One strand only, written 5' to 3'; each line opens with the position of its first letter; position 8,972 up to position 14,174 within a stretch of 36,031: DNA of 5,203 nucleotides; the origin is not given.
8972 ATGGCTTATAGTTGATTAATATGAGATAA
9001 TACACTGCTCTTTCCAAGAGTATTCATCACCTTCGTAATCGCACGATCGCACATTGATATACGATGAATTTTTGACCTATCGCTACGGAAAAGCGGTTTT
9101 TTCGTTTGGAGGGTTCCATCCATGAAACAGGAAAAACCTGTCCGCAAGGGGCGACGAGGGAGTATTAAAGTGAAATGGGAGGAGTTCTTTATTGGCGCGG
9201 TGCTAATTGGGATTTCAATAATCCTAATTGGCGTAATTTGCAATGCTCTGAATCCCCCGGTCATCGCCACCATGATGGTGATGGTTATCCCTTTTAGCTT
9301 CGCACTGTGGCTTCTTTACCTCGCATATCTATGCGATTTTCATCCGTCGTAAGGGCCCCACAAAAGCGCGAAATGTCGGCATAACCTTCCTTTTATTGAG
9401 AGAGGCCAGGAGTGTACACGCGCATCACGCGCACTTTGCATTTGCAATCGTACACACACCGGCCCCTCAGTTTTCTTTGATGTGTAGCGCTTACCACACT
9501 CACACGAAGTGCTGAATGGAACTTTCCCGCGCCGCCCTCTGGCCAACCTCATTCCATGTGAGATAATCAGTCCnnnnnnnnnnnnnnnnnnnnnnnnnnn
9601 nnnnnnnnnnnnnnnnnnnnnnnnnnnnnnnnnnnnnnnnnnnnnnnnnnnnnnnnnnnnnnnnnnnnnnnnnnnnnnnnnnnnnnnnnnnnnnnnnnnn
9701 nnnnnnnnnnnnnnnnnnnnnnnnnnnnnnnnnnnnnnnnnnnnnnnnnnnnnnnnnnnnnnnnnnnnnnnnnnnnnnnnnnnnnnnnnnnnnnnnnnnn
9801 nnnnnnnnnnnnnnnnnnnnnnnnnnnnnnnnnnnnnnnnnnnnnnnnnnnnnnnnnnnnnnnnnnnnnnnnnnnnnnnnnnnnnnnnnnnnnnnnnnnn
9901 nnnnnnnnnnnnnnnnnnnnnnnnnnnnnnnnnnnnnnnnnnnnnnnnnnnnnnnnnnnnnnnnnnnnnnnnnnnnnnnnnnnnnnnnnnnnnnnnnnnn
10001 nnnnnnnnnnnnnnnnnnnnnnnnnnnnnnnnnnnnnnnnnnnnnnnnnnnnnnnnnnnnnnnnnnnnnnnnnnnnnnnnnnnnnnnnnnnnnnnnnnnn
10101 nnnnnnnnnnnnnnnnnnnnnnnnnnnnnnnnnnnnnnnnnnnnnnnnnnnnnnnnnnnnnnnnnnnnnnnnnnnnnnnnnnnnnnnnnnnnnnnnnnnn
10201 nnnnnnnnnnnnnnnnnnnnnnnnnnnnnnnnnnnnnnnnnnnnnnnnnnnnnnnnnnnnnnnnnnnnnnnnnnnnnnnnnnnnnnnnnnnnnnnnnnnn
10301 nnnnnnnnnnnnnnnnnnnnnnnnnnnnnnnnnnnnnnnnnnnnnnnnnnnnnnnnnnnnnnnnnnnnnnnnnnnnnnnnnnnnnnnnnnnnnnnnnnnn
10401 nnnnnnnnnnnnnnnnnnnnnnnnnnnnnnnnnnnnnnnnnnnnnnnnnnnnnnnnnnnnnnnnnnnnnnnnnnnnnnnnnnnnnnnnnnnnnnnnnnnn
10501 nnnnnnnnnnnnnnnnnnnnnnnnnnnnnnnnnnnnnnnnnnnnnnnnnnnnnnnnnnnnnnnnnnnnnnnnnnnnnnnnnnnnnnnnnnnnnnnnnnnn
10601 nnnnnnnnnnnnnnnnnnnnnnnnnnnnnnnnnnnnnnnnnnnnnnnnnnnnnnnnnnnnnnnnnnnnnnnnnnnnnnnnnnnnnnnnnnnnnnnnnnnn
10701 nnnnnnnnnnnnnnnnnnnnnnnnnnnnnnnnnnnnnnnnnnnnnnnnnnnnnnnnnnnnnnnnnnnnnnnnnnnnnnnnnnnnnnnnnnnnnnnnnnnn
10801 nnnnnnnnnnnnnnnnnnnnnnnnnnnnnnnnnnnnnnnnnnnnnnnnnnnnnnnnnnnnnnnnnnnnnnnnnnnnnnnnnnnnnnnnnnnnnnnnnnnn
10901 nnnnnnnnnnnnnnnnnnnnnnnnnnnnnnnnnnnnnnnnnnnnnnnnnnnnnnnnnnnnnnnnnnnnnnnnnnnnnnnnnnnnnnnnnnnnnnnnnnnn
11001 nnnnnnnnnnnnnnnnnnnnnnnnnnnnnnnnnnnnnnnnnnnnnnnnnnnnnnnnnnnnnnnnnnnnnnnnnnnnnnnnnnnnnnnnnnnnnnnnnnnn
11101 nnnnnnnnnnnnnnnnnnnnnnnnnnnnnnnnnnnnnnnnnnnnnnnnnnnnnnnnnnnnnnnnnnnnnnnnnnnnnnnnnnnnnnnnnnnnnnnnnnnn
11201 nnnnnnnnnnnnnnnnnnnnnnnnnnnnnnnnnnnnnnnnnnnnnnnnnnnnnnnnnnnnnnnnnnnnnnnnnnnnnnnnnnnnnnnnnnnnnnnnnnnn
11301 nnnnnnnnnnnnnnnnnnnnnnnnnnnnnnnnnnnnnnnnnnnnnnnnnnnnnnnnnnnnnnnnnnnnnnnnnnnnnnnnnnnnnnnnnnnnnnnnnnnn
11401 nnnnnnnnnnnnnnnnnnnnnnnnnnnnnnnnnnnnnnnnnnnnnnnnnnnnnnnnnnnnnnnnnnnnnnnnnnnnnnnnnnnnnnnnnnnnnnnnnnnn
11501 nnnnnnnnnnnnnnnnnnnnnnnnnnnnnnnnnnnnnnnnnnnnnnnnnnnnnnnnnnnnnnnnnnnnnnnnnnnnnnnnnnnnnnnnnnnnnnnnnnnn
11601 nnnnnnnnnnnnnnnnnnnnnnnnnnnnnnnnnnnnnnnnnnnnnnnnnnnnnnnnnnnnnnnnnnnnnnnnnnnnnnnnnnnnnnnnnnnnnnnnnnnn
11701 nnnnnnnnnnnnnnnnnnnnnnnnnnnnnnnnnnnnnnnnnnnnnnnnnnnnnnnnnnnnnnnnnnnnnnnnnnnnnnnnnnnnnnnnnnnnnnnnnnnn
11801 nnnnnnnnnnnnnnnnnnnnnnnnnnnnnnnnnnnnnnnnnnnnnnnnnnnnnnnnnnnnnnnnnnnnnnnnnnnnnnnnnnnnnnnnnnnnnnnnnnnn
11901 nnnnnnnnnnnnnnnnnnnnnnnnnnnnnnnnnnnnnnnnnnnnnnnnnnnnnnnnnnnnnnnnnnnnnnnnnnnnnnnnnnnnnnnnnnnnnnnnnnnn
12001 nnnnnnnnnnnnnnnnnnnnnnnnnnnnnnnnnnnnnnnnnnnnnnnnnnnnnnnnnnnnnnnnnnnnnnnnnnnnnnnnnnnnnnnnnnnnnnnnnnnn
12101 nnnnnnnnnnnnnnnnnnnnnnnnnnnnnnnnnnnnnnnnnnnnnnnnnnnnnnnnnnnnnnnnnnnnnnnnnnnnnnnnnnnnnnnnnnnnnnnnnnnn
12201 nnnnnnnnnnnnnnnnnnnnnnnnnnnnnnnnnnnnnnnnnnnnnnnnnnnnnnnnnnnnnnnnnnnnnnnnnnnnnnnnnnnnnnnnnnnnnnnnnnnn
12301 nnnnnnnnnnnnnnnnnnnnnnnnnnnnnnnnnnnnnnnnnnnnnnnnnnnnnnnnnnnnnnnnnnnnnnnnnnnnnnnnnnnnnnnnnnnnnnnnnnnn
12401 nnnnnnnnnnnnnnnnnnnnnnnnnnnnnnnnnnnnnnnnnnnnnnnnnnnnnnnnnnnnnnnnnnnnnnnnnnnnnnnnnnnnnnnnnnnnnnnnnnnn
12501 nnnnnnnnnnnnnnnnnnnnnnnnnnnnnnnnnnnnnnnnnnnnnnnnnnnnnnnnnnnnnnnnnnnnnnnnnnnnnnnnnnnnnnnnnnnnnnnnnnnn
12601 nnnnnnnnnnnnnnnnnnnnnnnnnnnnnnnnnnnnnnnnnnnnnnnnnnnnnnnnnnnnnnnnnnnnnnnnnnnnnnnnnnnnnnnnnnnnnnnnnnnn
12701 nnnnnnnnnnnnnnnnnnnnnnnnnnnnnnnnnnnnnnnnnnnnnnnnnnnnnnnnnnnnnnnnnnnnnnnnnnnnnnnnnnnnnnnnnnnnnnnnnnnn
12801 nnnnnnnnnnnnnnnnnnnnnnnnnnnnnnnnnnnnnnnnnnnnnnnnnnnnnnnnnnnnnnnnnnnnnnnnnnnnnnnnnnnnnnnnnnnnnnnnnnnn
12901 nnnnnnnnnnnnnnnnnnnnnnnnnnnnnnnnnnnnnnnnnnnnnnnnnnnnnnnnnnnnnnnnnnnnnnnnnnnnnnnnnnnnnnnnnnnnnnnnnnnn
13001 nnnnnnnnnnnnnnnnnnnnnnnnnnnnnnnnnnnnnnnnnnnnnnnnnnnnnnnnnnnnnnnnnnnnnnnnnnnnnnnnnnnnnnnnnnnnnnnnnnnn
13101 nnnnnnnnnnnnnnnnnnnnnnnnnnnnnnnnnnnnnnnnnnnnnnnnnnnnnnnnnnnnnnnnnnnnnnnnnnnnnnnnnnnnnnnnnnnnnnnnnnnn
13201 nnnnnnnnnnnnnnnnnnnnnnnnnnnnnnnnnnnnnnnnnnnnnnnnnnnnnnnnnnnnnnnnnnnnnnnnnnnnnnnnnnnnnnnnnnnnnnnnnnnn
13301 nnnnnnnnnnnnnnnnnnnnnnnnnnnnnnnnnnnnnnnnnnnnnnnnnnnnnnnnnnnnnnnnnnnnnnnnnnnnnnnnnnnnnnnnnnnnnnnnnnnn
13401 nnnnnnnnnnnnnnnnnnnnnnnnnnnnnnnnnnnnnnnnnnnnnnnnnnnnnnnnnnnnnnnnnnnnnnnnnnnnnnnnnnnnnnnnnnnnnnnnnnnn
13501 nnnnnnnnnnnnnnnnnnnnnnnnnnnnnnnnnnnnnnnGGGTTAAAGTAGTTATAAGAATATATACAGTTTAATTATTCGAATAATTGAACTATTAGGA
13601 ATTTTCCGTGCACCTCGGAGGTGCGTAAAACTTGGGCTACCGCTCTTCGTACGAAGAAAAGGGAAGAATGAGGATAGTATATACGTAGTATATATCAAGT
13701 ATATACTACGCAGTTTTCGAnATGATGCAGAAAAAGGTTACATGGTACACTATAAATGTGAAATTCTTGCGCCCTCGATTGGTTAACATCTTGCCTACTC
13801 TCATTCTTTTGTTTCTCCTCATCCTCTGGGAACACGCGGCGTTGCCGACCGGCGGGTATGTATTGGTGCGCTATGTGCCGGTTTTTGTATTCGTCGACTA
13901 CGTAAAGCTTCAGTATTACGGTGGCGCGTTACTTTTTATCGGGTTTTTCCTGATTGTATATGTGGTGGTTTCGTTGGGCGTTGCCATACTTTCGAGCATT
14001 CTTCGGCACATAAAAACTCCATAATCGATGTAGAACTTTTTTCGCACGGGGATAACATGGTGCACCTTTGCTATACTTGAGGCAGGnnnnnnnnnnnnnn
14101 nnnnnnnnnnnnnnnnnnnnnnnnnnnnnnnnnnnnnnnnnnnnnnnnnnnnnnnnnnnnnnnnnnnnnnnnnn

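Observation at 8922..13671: Relic copies of the flavodoxin 3' end sit directly after repeats R1 and R3, an att-site-like footprint of serial insertion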

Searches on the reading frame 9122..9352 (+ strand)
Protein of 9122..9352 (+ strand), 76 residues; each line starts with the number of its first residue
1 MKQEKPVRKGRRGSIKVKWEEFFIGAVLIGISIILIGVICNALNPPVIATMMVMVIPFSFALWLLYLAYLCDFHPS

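Call 10: search_protein_families(library=pfam, proteins=[window:9122-9352:+], max_evalue=0.01)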
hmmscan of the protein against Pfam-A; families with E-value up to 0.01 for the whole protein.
window:9122-9352:+ (76 aa): 0 families

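Call 37: search_protein_families(library=padloc, proteins=[window:9122-9352:+], max_evalue=0.01)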
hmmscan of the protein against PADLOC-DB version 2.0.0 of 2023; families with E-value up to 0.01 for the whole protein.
window:9122-9352:+ (76 aa): 0 families

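Call 38: search_protein_families(library=phrogs, proteins=[window:9122-9352:+], max_evalue=0.01)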
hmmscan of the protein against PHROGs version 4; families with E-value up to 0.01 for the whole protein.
window:9122-9352:+ (76 aa): 0 families

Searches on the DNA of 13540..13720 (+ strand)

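Call 51: search_rna_families(source=window, start=13540, end=13720, threshold=evalue, max_evalue=10)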
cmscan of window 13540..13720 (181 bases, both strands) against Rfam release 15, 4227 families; matches with E-value up to 10: 4.
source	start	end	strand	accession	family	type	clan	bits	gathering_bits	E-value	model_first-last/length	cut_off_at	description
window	13639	13711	+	RF04331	Plastid-clpP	Cis-reg;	-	14.8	55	3.7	1-69/69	no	Plastid-clpP 5UTR RNA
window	13683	13711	+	RF03747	mir-4536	Gene; miRNA;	-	13.9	76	6.4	1-88/88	no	mir-4536 microRNA precursor family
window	13600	13711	-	RF01220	snoR104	Gene; snRNA; snoRNA; HACA-box;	-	13.8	40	4.5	1-118/118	no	Small nucleolar RNA snoR104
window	13608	13668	+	RF03142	L2-Alphaproteobacteria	Cis-reg; leader;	-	10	37.8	3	1-66/66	no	L2-Alphaproteobacteria ribosomal protein leader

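Call 52: search_dna_similar(query=window:13555-13675:+, collection=phages, mode=distant, max_evalue=1, max_rows=10)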
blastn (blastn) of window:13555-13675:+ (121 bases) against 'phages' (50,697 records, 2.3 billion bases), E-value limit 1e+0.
No match.

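Call 53: search_dna_similar(query=window:13555-13675:+, collection=plasmids, mode=distant, max_evalue=1, max_rows=10)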
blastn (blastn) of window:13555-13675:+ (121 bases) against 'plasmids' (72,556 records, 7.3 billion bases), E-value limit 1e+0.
No match.

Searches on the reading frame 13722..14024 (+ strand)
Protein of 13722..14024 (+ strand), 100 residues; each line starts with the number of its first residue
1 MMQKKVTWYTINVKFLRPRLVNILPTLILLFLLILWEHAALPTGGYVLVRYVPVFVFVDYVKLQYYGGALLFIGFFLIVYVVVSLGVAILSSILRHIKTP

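Call 10: search_protein_families(library=pfam, proteins=[window:13722-14024:+], max_evalue=0.01)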
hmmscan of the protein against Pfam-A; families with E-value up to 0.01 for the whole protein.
window:13722-14024:+ (100 aa): 0 families

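Call 19: list_cluster_members(proteins=[P0001, window:13722-14024:+, window:14087-15070:+, window:9574-10434:+])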
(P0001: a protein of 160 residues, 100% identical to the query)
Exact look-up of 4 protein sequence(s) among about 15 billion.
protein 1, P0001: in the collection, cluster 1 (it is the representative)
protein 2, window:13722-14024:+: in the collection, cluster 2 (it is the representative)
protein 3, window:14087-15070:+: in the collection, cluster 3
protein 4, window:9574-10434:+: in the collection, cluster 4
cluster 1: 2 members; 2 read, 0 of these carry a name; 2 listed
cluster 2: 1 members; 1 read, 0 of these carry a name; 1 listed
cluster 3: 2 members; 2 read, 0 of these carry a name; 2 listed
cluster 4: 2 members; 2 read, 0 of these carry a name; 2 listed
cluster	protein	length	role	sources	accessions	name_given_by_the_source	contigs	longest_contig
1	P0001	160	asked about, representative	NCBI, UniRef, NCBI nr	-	-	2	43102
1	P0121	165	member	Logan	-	-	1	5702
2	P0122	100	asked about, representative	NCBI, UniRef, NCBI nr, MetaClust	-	-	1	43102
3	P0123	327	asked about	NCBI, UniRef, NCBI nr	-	-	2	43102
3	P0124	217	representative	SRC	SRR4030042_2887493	-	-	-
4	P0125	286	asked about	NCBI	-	-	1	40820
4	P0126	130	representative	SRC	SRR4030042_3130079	-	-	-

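Call 37: search_protein_families(library=padloc, proteins=[window:13722-14024:+], max_evalue=0.01)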
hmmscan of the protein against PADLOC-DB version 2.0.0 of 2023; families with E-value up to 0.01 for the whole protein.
window:13722-14024:+ (100 aa): 0 families

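Call 38: search_protein_families(library=phrogs, proteins=[window:13722-14024:+], max_evalue=0.01)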
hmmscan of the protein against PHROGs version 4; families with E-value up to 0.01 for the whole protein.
window:13722-14024:+ (100 aa): 0 families
